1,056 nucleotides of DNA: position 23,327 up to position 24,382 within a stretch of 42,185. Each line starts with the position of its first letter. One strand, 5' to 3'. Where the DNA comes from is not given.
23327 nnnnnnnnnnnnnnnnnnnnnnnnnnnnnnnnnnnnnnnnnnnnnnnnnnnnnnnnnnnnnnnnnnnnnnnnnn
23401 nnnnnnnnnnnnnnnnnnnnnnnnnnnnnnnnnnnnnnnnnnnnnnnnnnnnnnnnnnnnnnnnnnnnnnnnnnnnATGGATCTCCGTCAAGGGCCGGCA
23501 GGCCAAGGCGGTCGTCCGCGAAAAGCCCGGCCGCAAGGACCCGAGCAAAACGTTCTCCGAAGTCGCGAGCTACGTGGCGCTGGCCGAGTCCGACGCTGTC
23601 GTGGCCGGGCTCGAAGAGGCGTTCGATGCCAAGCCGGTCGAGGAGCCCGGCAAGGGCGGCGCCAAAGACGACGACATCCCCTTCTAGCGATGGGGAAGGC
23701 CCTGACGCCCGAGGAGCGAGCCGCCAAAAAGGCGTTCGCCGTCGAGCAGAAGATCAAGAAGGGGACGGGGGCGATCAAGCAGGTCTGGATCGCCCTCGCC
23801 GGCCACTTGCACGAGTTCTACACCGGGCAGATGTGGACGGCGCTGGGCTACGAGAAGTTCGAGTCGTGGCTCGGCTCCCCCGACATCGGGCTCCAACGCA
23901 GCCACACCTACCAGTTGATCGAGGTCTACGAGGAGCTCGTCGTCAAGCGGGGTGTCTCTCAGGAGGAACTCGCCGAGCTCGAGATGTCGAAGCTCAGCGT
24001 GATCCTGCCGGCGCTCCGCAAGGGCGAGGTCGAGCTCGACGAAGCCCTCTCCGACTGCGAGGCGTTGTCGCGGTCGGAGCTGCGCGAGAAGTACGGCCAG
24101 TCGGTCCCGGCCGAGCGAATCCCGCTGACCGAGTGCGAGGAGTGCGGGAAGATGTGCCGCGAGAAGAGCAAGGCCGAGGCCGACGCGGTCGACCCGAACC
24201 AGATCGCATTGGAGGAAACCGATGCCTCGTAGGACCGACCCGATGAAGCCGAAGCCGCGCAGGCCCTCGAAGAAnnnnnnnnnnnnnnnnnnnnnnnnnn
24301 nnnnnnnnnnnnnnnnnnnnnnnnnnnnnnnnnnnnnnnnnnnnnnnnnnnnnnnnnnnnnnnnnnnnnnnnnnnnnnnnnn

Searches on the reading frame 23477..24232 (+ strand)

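Call 11: search_protein_families(library=phrogs, proteins=[window:23477-24232:+], max_evalue=0.01)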
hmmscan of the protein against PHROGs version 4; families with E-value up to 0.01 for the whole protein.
window:23477-24232:+ (251 aa): 1 family
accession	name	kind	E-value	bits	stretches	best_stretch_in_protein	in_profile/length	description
phrog_17202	-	unknown function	1.4e-05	25.9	1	105-202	94-187/305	-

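Call 12: search_protein_families(library=pfam, proteins=[window:23477-24232:+], max_evalue=0.01)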
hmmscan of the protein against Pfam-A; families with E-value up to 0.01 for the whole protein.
window:23477-24232:+ (251 aa): 0 families
